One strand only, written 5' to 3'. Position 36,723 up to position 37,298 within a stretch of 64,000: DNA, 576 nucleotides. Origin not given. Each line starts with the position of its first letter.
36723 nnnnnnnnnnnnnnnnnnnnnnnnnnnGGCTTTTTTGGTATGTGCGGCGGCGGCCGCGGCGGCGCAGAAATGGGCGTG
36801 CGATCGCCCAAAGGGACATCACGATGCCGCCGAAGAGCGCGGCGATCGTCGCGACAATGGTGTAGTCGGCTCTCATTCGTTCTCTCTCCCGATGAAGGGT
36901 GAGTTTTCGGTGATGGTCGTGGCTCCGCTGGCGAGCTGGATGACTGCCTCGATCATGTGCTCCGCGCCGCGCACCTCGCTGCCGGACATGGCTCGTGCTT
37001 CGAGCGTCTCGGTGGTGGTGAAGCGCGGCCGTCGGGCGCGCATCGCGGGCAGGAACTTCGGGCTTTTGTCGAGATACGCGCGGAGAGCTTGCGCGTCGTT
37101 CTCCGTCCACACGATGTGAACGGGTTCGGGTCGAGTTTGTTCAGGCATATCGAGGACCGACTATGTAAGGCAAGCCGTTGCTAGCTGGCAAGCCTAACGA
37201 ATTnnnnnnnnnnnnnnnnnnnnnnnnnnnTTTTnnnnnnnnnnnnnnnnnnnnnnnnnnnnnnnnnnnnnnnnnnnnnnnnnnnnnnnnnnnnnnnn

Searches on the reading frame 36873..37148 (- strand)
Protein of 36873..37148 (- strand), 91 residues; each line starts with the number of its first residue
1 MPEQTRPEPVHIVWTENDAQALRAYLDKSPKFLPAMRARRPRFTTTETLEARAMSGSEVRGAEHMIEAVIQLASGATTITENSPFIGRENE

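Call 25: search_protein_families(library=pfam, proteins=[window:36873-37148:-], max_evalue=0.05)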
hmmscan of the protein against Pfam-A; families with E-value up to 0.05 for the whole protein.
window:36873-37148:- (91 aa): 1 family
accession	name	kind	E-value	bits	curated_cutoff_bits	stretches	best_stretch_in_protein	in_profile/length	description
PF07632.16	Sde182_NH-like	-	0.048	13.7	26.8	0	17-81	45-108/268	Cellulose-binding Sde182, nucleoside hydrolase-like domain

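Call 26: search_protein_families(library=phrogs, proteins=[window:36873-37148:-], max_evalue=0.05)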
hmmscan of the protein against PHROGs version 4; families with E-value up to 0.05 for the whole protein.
window:36873-37148:- (91 aa): 0 families
